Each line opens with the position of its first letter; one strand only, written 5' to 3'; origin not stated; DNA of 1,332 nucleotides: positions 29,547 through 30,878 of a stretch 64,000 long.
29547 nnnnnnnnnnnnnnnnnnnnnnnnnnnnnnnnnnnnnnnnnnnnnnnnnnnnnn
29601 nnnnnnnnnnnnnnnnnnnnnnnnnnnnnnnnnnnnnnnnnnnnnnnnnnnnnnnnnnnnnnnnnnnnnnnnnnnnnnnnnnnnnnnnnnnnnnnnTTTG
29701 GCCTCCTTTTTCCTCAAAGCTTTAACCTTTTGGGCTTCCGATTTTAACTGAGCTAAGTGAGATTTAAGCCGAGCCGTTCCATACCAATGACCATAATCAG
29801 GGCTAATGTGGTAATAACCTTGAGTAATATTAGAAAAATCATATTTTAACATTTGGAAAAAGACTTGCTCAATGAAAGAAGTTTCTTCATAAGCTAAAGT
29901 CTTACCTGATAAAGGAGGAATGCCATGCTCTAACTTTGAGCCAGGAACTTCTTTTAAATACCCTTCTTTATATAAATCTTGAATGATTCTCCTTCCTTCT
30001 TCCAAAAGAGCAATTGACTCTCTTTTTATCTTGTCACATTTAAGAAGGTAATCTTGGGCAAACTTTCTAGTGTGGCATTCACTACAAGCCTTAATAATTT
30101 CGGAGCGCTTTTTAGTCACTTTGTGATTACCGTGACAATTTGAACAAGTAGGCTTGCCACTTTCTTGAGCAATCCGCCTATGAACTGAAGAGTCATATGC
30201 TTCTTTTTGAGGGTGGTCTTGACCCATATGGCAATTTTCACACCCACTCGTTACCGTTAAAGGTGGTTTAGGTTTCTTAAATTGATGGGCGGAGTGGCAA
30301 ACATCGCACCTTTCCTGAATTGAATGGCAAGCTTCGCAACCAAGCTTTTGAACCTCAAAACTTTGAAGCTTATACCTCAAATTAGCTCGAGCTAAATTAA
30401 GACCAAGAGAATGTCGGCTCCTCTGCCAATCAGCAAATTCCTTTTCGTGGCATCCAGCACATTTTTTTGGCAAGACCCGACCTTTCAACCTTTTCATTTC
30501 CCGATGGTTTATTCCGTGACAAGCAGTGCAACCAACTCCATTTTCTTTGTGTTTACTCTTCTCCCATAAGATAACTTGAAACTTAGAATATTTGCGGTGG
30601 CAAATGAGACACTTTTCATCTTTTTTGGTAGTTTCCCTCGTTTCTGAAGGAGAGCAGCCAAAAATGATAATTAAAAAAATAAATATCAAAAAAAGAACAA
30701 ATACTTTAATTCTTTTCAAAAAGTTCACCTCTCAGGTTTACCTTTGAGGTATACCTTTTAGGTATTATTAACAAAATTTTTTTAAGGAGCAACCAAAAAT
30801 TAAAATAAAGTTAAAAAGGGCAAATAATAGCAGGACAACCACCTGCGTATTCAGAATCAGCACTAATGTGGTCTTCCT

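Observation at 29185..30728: Translationally coupled NrfH/NapC-like pentahaem membrane cytochrome and an unusually compact octahaem cytochrome c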

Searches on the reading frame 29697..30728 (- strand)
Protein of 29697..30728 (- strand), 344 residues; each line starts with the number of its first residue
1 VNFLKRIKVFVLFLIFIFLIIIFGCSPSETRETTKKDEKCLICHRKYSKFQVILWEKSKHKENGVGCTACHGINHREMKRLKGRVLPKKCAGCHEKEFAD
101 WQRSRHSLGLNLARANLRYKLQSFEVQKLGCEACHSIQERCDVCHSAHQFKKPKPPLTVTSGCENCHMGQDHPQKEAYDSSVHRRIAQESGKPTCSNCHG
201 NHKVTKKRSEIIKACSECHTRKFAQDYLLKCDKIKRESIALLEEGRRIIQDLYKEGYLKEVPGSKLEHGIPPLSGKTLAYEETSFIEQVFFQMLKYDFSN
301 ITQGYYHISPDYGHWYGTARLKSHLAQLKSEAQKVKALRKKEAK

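Call 3: search_protein_families(library=pfam, proteins=[window:29697-30728:-], max_evalue=1)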
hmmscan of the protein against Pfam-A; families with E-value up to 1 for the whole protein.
window:29697-30728:- (344 aa): 6 families
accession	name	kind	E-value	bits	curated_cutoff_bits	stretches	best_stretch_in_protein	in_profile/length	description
PF13447.11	Multi-haem_cyto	-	2.1e-17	63.7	21.9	2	65-191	3-146/269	Seven times multi-haem cytochrome CxxCH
PF14537.11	Cytochrom_c3_2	-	3e-12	47.3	25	2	60-145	2-78/79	Cytochrome c3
PF13435.11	Cytochrome_C554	-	1e-06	30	20.8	2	31-72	42-84/84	Cytochrome c554 and c-prime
PF14522.11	Cytochrome_C7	-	1.4e-06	28.5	24.8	3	32-95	8-67/67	Cytochrome c7 and related cytochrome c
PF09699.15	Paired_CXXCH_1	-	0.00012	22.2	20.6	1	63-97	4-39/41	Doubled CXXCH motif (Paired_CXXCH_1)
PF25184.1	YxzE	-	0.004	18.6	40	1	9-66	4-53/65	YxzE-like putative bacteriocin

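Call 4: search_protein_families(library=ncbifam, proteins=[window:29697-30728:-], max_evalue=1)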
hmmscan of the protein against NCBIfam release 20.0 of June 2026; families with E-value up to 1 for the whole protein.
window:29697-30728:- (344 aa): 7 families
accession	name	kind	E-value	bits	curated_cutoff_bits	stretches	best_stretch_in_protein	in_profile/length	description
NF052343.1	hydrazine_HDH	equivalog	1.6e-19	69.7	900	2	27-188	106-270/564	hydrazine dehydrogenase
TIGR03508.1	decahem_SO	subfamily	1.2e-13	51.1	192.2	2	29-106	62-137/258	DmsE family decaheme c-type cytochrome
NF041028.1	decahem_GSU2203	exception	2.1e-08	33.7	325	1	34-102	95-163/317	GSU2203 family decaheme c-type cytochrome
NF041198.1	UshA_like_PCGU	equivalog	1.5e-07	30.4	275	2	88-202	409-511/519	UshA-like (seleno)protein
NF045713.1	CxxCH_16_HmcA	equivalog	0.0011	17.7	400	2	34-97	171-236/541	sulfate respiration complex hexadecaheme cytochrome HmcA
NF045722.1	c3_cytochr_TmcA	equivalog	0.015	15.1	114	1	38-97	58-113/125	acidic tetraheme cytochrome c3 TmcA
TIGR03507.1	decahem_SO1788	subfamily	0.82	8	209.3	1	38-127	244-334/672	OmcA/MtrC family decaheme c-type cytochrome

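Call 6: find_homologous_proteins(query=window:29697-30728:-, max_evalue=0.001)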
Query window:29697-30728:- (344 aa): 7 proteins with E <= 0.001 among 1006 candidates.
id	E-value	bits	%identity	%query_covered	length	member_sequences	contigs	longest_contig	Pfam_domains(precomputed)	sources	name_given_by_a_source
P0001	5.8e-233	790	100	99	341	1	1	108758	PF14537.12,PF13435.12,PF13447.12,PF14522.12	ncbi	-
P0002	1.1e-48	184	32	90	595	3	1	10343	PF14537.12,PF13435.12,PF13447.12,PF14522.12,PF22113.2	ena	-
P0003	1.3e-46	177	32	96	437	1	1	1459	PF14537.12,PF13447.12,PF14522.12,PF22113.2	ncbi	-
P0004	3.9e-13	67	23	90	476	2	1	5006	PF13435.12,PF13447.12,PF14522.12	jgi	jgi:hydroxylamine dehydrogenase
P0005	1.2e-9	56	22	91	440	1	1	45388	PF09699.16,PF13435.12,PF13447.12,PF14522.12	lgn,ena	-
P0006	1.2e-7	49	25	62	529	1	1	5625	PF09699.16,PF14537.12,PF13435.12,PF13447.12,PF14522.12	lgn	-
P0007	9.1e-4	36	25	30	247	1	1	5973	PF14537.12,PF14522.12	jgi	jgi:hypothetical protein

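Call 8: search_solved_structures(query=window:29697-30728:-, max_evalue=1, show_alignments=3)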
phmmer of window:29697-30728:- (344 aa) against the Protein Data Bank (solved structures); distinct sequences matched with E-value up to 1: 15.
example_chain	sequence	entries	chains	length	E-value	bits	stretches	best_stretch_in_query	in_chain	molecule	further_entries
4n4j_A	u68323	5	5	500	2.2e-22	82.8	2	57-221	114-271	hydroxylamine oxidoreductase | Similar to hydroxylamine oxidoreductase hao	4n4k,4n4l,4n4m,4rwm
6t5e_A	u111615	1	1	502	5.5e-22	81.5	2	57-221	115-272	Hydroxylamine oxidoreductase-like protein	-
6h5l_A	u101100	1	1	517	1.1e-19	74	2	65-189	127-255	Similar to hydroxylamine oxidoreductase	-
6hif_G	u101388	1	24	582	1.2e-18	70.5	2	27-221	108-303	Hydrazine dehydrogenase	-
4fas_A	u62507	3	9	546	4.2e-14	55.6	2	60-192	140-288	Hydroxylamine oxidoreductase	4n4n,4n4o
6m0p_A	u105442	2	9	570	4.3e-14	55.6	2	59-219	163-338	Aerobic hydroxylamine oxidoreductase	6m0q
1fgj_A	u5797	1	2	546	6.2e-14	55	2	57-219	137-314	HYDROXYLAMINE OXIDOREDUCTASE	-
6r2q_A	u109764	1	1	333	0.00022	23.7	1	28-108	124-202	Cystathionine beta-synthase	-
1bvb_A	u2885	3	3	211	0.02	17.2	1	88-203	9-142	CYTOCHROME C-554 | CYTOCHROME C554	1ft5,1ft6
4qo5_A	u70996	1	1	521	0.028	16.7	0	202-232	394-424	Hypothetical multiheme protein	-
6qvm_A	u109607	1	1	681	0.047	16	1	119-228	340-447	Multiheme cytochrome cf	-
6f0k_A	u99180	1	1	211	0.16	14.2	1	57-96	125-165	Cytochrome c family protein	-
9eov_A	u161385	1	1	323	0.24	13.7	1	67-176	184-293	Extracellular iron oxide respiratory system surface decaheme cytochrome c component MtrC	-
4rkm_A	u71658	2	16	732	0.47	12.7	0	85-110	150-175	MccA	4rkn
6lod_A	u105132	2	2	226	0.9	11.8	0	53-96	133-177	MULTIHEME_CYTC domain-containing protein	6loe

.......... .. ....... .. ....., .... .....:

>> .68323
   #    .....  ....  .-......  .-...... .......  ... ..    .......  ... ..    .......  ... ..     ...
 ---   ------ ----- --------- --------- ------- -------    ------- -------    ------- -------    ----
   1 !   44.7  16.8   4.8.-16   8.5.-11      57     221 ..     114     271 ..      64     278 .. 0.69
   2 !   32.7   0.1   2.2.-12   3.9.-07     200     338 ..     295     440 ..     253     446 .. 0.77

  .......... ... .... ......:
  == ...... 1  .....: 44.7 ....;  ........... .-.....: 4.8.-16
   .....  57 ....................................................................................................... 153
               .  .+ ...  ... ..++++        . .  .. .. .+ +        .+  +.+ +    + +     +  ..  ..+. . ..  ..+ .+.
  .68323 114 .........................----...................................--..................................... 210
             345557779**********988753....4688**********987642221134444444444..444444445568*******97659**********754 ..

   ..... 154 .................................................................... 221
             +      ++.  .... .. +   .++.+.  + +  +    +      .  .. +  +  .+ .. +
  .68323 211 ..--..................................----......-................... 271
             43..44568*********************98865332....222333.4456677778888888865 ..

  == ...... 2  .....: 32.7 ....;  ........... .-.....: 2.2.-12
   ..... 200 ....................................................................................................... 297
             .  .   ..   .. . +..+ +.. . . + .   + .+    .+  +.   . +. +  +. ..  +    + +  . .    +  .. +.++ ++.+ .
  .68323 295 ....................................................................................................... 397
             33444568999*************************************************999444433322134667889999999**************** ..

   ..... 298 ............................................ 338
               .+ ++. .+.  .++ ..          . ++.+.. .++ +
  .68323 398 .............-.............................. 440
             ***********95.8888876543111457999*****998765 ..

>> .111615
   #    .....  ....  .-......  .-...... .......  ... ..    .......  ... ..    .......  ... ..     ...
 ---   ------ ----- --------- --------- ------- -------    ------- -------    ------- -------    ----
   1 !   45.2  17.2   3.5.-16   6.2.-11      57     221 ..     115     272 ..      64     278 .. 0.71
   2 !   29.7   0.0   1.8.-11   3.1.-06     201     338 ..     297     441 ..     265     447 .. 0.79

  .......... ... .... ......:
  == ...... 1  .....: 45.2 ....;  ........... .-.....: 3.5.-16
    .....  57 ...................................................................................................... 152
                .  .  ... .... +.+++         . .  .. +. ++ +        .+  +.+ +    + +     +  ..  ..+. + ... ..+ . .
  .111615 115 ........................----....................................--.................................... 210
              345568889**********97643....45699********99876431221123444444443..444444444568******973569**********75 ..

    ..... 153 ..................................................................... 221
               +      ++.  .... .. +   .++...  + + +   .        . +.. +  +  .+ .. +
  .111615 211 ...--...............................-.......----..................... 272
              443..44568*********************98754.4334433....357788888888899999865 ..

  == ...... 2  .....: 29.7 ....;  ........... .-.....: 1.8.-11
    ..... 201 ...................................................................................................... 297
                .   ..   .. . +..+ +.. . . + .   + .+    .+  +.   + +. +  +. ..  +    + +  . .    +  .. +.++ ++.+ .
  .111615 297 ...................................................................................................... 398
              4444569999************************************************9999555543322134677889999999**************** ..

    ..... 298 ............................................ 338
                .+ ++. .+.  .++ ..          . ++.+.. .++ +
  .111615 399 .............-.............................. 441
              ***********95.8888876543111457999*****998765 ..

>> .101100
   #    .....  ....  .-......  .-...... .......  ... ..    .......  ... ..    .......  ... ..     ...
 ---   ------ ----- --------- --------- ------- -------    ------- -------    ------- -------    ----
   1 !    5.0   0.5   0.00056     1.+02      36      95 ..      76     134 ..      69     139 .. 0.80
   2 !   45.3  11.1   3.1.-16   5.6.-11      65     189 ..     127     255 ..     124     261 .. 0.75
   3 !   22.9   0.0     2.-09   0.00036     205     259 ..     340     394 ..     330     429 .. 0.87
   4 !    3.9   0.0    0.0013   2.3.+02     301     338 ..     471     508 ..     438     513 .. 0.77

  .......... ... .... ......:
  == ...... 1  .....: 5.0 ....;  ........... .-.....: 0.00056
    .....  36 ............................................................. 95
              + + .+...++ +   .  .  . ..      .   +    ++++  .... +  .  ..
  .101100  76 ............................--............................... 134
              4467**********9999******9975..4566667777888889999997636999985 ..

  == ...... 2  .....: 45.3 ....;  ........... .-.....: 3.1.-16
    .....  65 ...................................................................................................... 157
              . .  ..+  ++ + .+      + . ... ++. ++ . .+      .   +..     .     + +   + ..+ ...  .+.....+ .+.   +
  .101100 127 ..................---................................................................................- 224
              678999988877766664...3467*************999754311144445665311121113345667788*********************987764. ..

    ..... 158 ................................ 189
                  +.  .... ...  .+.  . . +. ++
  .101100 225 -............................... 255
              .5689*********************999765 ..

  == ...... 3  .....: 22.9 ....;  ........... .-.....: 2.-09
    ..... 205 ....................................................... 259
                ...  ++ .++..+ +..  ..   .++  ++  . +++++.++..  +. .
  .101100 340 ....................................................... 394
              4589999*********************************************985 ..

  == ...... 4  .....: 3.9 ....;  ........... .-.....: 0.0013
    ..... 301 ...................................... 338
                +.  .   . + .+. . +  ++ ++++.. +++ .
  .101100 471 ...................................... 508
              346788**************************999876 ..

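Call 10: find_encoding_contigs(protein=P0001, flank=10000, max_places=4)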
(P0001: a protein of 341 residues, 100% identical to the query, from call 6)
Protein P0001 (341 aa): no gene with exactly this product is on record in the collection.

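Call 12: list_cluster_members(proteins=[P0001, P0002, P0003])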
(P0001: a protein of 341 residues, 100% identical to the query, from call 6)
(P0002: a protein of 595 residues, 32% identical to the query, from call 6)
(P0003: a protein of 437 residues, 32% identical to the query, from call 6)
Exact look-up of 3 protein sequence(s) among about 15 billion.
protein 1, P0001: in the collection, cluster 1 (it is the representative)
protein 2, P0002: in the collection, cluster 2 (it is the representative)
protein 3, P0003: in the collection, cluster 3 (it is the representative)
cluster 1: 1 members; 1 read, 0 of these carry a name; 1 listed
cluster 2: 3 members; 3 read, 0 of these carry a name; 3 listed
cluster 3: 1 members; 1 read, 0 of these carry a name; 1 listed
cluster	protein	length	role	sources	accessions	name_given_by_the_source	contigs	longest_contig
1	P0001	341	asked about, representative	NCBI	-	-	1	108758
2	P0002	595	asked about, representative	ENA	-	-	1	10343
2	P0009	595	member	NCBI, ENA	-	-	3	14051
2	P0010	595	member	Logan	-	-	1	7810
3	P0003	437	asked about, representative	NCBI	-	-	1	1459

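Call 18: search_protein_representatives(protein=window:29697-30728:-)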
Query: 344 residues. Proteins with E-value up to 0.001 (for the whole library): 818; up to 1e-10: 185; up to 1e-30: 31. The best 150 are listed.
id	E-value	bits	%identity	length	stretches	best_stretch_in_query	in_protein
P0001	1.8e-233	790.1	100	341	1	4-344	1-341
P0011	5.6e-60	219.7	34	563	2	31-341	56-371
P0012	1.4e-53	198.6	37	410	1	5-332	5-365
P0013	2.2e-52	194.7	37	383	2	38-201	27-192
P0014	3.7e-50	187.4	36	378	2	5-199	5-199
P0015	2.7e-48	181.2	37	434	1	55-339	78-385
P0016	6.5e-48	180.0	41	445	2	38-205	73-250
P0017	2.1e-46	175.0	35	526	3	39-201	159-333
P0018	1.5e-44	168.9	37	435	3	206-341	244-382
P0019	7.5e-44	166.6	34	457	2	162-337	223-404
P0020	2.4e-43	165.0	35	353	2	14-201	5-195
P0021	1.3e-41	159.3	37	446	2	120-335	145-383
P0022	6.4e-41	157.0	38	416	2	6-202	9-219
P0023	1.3e-40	156.0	36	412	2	207-342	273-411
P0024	5.6e-40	153.9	36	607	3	51-204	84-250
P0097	3.5e-18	82.2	30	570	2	27-188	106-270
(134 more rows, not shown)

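Call 25: find_related_loci(query=A1, collection=genome_contigs, flank=6000)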
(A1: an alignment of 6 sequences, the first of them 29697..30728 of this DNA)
Query A1 (344 aa) in genome_contigs; peptide patterns used: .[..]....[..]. (x = any residue, [..] = any of these).
600 stretches matched a pattern (row limit reached: there are more); 535 encode a relative of the query (tblastn E <= 1e-3); the best 80 are kept; 80 distinct loci.
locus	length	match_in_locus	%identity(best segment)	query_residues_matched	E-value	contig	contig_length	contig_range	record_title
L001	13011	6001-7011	36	33-332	8e-59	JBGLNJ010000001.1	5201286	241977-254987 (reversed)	MAG: Anaerolineae bacterium isolate PPR_0270 scaffold_52704, whole genome shotgun sequence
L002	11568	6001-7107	33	1-336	6e-58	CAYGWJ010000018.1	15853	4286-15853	MAG TPA_asm: uncultured Anaerolineae bacterium isolate ERP119294_co2_411 genome assembly, contig: k141_2584441, whole ge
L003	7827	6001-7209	26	16-336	3e-38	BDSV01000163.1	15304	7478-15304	Bacterium BMS3Abin03 DNA, contig: NODE_97, whole genome shotgun sequence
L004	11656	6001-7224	26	13-340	3e-37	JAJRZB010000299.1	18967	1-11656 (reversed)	MAG: Bacteroidetes bacterium isolate Dive96_bin4.133 k141_1836890, whole genome shotgun sequence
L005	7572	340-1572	25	7-344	4e-27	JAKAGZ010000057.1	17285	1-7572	MAG: Bacteroidetes bacterium isolate WY2.bin74 NODE_4674_length_17285_cov_12.526926, whole genome shotgun sequence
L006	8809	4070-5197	24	4-317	8e-27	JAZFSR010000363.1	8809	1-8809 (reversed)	MAG: Candidatus Aminicenantaceae bacterium isolate BS2bin.13 BS2bin.13_363, whole genome shotgun sequence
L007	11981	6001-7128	25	16-325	5e-26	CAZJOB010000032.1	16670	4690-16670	MAG TPA_asm: uncultured Desulfatiglans sp. isolate SRP192927_co6_698 genome assembly, contig: NODE_7880_length_16670_cov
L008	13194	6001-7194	22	2-328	1e-25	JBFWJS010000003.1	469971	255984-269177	MAG: Deferribacterales bacterium isolate CA_2019_NHSR_24 NODE_21_length_469971_cov_255.707262_NHSR, whole genome shotgun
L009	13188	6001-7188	23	11-335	4e-25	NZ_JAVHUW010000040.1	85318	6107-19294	Candidatus Desulfosporosinus nitrosoreducens strain PR k141_4435, whole genome shotgun sequence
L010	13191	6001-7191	24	11-336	4e-25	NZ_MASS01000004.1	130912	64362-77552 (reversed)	Desulfosporosinus sp. BG contig00004, whole genome shotgun sequence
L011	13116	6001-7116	23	1-317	2e-24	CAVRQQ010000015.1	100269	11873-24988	MAG: uncultured delta proteobacterium isolate MFD03804.bin.1.96 genome assembly, contig: contig_27145, whole genome shot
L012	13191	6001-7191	24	11-336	1e-24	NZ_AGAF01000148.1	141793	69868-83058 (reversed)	Desulfosporosinus sp. OT TOU.assembly.237, whole genome shotgun sequence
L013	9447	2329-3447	24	11-317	2e-24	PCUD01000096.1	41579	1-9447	MAG: Ignavibacteriales bacterium CG18_big_fil_WC_8_21_14_2_50_31_20 CG18_scaffold_303_c, whole genome shotgun sequence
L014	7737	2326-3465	25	3-317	3e-24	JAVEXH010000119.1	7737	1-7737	MAG: Spirochaetia bacterium isolate BF4_168 NODE_31990_length_7737_cov_3.747175_Biofilm4, whole genome shotgun sequence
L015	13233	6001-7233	24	1-337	3e-24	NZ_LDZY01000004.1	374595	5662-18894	Desulfosporosinus acididurans strain M1 DEAC_contig000004, whole genome shotgun sequence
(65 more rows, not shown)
